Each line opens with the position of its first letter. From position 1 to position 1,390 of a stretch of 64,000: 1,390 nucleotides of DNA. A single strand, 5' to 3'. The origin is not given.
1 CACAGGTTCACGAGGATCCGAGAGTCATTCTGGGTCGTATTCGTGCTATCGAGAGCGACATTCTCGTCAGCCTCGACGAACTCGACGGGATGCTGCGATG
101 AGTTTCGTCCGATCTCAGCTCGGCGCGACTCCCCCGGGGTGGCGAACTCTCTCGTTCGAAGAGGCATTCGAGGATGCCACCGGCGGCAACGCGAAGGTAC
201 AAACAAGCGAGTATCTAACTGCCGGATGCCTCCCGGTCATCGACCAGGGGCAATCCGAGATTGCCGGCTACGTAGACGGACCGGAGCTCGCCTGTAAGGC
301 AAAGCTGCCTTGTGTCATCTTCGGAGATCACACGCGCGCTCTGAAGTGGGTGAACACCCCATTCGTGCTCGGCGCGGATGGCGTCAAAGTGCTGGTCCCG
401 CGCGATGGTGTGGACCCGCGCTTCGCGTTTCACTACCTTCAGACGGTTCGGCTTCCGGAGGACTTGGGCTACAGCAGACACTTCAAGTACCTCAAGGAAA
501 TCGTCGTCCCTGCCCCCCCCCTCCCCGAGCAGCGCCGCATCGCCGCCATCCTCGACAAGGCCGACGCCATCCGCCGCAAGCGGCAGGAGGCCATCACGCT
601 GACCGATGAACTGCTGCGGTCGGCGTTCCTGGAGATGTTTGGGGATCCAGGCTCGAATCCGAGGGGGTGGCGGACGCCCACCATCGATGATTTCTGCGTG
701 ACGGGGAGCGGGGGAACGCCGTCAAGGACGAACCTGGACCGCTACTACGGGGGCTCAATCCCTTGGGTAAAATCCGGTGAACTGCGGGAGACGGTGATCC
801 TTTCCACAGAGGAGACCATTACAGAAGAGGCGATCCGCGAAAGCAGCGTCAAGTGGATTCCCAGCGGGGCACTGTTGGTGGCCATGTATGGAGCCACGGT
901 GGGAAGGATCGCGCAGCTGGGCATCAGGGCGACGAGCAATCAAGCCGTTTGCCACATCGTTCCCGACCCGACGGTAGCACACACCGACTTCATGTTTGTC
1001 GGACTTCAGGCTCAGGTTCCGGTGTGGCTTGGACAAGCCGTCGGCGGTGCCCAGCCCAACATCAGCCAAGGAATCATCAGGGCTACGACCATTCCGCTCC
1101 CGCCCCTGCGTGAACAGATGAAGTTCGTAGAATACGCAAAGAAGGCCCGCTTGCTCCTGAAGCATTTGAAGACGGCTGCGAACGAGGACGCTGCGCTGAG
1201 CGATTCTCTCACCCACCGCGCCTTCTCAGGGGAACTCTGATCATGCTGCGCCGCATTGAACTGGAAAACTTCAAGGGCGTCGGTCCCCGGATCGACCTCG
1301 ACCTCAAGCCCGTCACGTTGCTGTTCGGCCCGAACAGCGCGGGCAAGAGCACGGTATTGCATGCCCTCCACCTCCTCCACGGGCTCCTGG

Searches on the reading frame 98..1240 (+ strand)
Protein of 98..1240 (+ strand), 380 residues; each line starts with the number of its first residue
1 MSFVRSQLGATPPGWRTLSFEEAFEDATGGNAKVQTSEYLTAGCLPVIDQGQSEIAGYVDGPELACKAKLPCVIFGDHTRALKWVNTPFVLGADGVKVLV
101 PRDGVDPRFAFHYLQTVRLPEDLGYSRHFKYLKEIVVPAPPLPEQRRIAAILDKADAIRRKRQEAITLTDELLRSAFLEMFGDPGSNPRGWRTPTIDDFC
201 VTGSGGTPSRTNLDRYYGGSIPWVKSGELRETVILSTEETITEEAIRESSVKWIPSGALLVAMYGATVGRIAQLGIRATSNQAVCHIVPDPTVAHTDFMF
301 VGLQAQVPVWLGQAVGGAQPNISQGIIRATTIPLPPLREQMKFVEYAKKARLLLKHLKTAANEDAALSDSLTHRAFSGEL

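Call 9: search_protein_families(library=pfam, proteins=[window:98-1240:+], max_evalue=0.001)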
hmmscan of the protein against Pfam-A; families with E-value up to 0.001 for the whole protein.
window:98-1240:+ (380 aa): 1 family
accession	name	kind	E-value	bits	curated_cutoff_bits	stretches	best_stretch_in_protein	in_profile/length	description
PF01420.25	Methylase_S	-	5.1e-22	79.3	22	2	188-346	1-148/168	Type I restriction modification DNA specificity domain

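Call 13: find_encoding_contigs(protein=window:98-1240:+, flank=10000, max_places=6)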
Protein window:98-1240:+ (380 aa): 13 contigs read that carry it; 6 places shown.
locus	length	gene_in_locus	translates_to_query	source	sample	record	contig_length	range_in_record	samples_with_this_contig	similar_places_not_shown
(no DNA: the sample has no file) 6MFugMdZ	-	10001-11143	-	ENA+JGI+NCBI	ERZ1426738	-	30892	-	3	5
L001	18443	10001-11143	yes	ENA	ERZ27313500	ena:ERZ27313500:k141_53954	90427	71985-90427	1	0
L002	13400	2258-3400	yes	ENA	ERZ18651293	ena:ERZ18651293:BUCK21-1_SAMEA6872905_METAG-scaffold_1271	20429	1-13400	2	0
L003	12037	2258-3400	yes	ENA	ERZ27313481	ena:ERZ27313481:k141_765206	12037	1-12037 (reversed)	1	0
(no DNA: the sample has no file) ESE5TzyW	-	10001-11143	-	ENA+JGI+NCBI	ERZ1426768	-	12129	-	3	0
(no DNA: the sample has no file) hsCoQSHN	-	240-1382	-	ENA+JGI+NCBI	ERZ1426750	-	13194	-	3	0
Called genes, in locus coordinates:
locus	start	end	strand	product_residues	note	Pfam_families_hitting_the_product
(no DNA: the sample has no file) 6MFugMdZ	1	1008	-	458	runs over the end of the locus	PF00589:Phage_integrase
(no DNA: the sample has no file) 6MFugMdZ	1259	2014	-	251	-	-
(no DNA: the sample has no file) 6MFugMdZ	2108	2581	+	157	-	PF13560:HTH_31 (weak), PF01381:HTH_3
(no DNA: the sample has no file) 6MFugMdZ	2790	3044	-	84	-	-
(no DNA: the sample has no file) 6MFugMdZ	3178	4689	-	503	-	PF00158:Sigma54_activat, PF14532:Sigma54_activ_2, PF07728:AAA_5 (weak), PF25601:AAA_lid_14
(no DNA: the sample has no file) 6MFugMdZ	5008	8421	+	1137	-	PF13643:DUF4145 (weak), PF04313:HSDR_N (weak), PF00270:DEAD, PF04851:ResIII, PF18766:SWI2_SNF2, PF00271:Helicase_C (weak), PF08463:EcoEI_R_C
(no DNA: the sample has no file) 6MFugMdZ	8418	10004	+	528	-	PF12161:HsdM_N, PF02384:N6_Mtase, PF01170:UPF0020 (weak), PF07669:Eco57I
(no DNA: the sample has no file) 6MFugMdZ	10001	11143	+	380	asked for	PF01420:Methylase_S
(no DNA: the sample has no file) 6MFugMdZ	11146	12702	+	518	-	PF11398:DUF2813 (faint), PF13175:AAA_15, PF13476:AAA_23 (weak), PF13304:AAA_21, PF13175:AAA_15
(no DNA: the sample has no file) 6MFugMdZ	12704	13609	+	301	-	-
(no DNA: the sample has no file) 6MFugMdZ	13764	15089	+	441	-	-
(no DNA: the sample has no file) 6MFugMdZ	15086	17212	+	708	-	PF13091:PLDc_2 (faint)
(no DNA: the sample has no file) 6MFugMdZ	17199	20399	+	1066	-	PF04851:ResIII (faint), PF00176:SNF2-rel_dom (faint), PF00271:Helicase_C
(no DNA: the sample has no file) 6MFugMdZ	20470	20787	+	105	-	-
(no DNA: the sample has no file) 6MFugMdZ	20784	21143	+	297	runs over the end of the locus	PF01368:DHH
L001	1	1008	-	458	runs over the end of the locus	PF00589:Phage_integrase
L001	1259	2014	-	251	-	-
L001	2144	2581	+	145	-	PF13560:HTH_31 (weak), PF01381:HTH_3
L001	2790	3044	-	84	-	-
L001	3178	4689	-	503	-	PF00158:Sigma54_activat, PF14532:Sigma54_activ_2, PF07728:AAA_5 (weak), PF25601:AAA_lid_14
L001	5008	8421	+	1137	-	PF13643:DUF4145 (weak), PF04313:HSDR_N (weak), PF00270:DEAD, PF04851:ResIII, PF18766:SWI2_SNF2, PF00271:Helicase_C (weak), PF08463:EcoEI_R_C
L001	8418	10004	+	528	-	PF12161:HsdM_N, PF02384:N6_Mtase, PF01170:UPF0020 (weak), PF07669:Eco57I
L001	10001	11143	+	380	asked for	PF01420:Methylase_S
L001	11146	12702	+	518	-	PF11398:DUF2813 (faint), PF13175:AAA_15, PF13476:AAA_23 (weak), PF13304:AAA_21, PF13175:AAA_15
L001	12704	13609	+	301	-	-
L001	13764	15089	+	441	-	-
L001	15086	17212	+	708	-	PF13091:PLDc_2 (faint)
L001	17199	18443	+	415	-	?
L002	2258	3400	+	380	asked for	PF01420:Methylase_S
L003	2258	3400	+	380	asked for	PF01420:Methylase_S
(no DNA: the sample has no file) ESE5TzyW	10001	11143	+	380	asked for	PF01420:Methylase_S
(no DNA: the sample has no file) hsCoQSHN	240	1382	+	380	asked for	PF01420:Methylase_S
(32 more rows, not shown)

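Call 17: find_homologous_proteins(query=L001:1-1008:-, max_evalue=1e-20)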
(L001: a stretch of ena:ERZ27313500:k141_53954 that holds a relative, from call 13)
Query L001:1-1008:- (336 aa): 377 proteins with E <= 1e-20 among 6874 candidates; the best 120 are listed.
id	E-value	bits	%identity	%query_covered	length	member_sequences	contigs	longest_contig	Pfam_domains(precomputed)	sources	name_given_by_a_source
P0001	5.3e-200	682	88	100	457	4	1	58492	PF00589.28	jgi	jgi:integrase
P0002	2.3e-197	673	88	100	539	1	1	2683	PF00589.28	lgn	-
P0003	1.4e-194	664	86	100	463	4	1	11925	PF00589.28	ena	-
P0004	2.2e-194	664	86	100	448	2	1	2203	PF00589.28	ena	-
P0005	3.7e-187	640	76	100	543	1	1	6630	PF00589.28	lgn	-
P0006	2.0e-180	618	82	100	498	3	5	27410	PF00589.28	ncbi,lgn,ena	-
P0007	1.0e-175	602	80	100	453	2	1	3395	PF00589.28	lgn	-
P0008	1.2e-172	592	96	82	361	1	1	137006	PF00589.28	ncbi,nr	ncbi:MAG: tyrosine-type recombinase/integrase [Pseudomonadota bacterium]|nr:tyrosine-type recombinas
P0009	7.3e-172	589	79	100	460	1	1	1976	PF00589.28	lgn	-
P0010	1.5e-171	588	79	100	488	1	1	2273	PF00589.28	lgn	-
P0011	3.5e-169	581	98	78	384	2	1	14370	PF00589.28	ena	-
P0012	3.1e-166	571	83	88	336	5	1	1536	PF00589.28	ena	-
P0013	2.8e-165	568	76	100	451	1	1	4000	PF00589.28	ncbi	-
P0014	1.1e-159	549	79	100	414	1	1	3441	PF00589.28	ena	-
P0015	1.1e-156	539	72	100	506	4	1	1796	PF00589.28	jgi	jgi:integrase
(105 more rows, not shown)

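Call 18: find_encoding_contigs(protein=P0008, flank=10000, max_places=4)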
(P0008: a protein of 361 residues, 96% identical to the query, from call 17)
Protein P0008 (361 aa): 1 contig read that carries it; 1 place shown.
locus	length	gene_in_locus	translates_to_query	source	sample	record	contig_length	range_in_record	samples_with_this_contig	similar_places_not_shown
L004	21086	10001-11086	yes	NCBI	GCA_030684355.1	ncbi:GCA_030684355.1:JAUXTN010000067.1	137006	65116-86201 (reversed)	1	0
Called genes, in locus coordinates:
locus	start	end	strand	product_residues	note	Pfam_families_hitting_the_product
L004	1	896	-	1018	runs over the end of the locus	PF04851:ResIII, PF00270:DEAD, PF19778:RE_endonuc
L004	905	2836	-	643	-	PF01555:N6_N4_Mtase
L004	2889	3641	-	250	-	PF14335:DUF4391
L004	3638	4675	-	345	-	PF17761:DUF1016_N, PF06250:YhcG_C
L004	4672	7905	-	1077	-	PF00176:SNF2-rel_dom (weak), PF04851:ResIII (faint), PF00270:DEAD (faint), PF00271:Helicase_C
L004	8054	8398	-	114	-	-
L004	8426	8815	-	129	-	PF13560:HTH_31 (weak), PF01381:HTH_3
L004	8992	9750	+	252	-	-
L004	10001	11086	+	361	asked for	PF00589:Phage_integrase (weak)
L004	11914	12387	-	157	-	-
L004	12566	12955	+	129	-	-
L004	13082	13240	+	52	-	PF00477:LEA_5 (weak), PF10685:KGG (faint)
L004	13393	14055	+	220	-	-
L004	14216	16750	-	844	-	PF00133:tRNA-synt_1, PF09334:tRNA-synt_1g, PF08264:Anticodon_1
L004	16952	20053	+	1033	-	-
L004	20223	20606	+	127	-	PF08327:AHSA1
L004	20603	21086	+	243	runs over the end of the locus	-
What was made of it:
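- A-type islands occur with different cargo at the tmRNA in L004 (call 18).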

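Call 19: find_encoding_contigs(protein=P0011, flank=10000, max_places=4)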
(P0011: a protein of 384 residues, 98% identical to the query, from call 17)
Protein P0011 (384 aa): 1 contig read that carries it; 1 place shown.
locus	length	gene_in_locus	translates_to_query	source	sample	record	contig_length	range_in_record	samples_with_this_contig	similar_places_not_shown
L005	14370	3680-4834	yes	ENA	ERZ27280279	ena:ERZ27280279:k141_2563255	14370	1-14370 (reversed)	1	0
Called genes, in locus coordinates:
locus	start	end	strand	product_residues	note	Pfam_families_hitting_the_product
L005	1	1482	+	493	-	?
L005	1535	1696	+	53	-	-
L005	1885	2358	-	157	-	PF13560:HTH_31 (weak), PF01381:HTH_3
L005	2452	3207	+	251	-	-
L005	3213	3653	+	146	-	-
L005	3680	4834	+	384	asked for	PF00589:Phage_integrase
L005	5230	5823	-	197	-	-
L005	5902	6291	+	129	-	-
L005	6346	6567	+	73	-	PF00477:LEA_5 (weak)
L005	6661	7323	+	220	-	-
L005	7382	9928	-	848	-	PF00133:tRNA-synt_1, PF09334:tRNA-synt_1g, PF08264:Anticodon_1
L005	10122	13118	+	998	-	PF01839:FG-GAP (faint), PF13517:FG-GAP_3 (faint), PF14783:BBS2_Mid (faint), PF16743:PliI (faint), PF25292:Beta-prop_CGLA (faint), PF13360:PQQ_2 (faint)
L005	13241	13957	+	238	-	-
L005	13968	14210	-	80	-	-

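Call 56: list_cluster_members(proteins=[P0011, P0008])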
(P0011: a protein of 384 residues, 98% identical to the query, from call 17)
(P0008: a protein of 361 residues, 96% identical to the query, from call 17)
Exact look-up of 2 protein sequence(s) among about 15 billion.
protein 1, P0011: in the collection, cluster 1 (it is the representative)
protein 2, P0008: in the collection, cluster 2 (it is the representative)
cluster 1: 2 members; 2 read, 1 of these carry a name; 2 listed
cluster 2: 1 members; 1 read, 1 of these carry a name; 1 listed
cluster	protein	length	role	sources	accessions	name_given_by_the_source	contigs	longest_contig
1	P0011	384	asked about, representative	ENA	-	-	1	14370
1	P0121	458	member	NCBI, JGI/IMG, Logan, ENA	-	integrase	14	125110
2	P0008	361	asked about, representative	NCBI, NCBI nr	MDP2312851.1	MAG: tyrosine-type recombinase/integrase [Pseudomonadota bacterium] | tyrosine-type recombinase/integrase [Pseudomonadota bacterium]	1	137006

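Call 57: find_encoding_contigs(protein=P0121, flank=10000, max_places=8)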
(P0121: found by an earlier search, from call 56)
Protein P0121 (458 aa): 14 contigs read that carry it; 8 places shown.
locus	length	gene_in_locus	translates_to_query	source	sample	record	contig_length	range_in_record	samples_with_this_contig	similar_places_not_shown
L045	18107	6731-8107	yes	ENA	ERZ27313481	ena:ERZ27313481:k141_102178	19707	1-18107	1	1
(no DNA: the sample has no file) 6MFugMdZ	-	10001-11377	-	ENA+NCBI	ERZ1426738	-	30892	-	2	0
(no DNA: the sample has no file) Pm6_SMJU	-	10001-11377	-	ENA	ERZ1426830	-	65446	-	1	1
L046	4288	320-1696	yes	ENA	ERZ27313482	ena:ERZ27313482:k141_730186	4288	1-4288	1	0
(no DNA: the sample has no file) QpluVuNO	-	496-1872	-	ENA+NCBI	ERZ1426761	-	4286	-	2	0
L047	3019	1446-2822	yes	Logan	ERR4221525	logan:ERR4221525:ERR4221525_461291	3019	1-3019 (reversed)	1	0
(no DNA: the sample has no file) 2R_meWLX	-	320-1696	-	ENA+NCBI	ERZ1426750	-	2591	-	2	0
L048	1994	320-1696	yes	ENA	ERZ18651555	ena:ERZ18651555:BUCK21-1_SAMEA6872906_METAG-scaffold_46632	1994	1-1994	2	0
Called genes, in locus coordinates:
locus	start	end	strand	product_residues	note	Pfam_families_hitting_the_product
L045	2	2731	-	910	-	?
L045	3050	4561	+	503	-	PF00158:Sigma54_activat, PF14532:Sigma54_activ_2, PF07728:AAA_5 (weak), PF25601:AAA_lid_14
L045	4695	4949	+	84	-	-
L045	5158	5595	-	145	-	PF13560:HTH_31 (weak), PF01381:HTH_3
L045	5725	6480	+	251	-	-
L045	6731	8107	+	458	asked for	PF00589:Phage_integrase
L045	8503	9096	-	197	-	-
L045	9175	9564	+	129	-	-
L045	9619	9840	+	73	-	PF00477:LEA_5 (weak)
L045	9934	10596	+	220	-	-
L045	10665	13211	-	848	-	PF00133:tRNA-synt_1, PF09334:tRNA-synt_1g, PF08264:Anticodon_1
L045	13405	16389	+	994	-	-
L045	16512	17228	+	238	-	-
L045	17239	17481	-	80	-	-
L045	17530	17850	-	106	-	-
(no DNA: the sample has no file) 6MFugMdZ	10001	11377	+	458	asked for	PF00589:Phage_integrase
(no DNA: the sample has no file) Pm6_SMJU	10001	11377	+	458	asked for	PF00589:Phage_integrase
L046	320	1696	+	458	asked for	PF00589:Phage_integrase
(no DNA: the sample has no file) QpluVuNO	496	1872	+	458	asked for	PF00589:Phage_integrase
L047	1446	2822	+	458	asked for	PF00589:Phage_integrase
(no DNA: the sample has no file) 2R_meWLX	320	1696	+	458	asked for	PF00589:Phage_integrase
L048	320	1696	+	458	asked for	PF00589:Phage_integrase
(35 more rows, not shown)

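Call 70: search_dna_similar(query=P0121, collection=phages, mode=protein, max_rows=8)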
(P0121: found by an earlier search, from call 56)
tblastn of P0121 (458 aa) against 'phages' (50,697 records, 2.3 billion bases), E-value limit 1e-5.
No match.
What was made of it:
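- Tried and rejected: There is no similarity to any phage record (call 70).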

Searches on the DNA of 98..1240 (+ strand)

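Call 30: search_rna_families(sources=[L004, L005], threshold=gathering, show_alignments=1)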
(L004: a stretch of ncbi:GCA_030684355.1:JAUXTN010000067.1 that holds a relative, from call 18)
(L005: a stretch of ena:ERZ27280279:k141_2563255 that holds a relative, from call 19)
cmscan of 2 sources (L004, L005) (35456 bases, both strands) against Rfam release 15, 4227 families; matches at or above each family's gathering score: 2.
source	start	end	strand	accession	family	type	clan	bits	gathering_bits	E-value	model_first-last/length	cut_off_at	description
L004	11270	11638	-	RF00023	tmRNA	Gene;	CL00001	97.3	47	5.6e-37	1-374/374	no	transfer-messenger RNA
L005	4735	5103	-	RF00023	tmRNA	Gene;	CL00001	95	47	5.3e-36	1-374/374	no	transfer-messenger RNA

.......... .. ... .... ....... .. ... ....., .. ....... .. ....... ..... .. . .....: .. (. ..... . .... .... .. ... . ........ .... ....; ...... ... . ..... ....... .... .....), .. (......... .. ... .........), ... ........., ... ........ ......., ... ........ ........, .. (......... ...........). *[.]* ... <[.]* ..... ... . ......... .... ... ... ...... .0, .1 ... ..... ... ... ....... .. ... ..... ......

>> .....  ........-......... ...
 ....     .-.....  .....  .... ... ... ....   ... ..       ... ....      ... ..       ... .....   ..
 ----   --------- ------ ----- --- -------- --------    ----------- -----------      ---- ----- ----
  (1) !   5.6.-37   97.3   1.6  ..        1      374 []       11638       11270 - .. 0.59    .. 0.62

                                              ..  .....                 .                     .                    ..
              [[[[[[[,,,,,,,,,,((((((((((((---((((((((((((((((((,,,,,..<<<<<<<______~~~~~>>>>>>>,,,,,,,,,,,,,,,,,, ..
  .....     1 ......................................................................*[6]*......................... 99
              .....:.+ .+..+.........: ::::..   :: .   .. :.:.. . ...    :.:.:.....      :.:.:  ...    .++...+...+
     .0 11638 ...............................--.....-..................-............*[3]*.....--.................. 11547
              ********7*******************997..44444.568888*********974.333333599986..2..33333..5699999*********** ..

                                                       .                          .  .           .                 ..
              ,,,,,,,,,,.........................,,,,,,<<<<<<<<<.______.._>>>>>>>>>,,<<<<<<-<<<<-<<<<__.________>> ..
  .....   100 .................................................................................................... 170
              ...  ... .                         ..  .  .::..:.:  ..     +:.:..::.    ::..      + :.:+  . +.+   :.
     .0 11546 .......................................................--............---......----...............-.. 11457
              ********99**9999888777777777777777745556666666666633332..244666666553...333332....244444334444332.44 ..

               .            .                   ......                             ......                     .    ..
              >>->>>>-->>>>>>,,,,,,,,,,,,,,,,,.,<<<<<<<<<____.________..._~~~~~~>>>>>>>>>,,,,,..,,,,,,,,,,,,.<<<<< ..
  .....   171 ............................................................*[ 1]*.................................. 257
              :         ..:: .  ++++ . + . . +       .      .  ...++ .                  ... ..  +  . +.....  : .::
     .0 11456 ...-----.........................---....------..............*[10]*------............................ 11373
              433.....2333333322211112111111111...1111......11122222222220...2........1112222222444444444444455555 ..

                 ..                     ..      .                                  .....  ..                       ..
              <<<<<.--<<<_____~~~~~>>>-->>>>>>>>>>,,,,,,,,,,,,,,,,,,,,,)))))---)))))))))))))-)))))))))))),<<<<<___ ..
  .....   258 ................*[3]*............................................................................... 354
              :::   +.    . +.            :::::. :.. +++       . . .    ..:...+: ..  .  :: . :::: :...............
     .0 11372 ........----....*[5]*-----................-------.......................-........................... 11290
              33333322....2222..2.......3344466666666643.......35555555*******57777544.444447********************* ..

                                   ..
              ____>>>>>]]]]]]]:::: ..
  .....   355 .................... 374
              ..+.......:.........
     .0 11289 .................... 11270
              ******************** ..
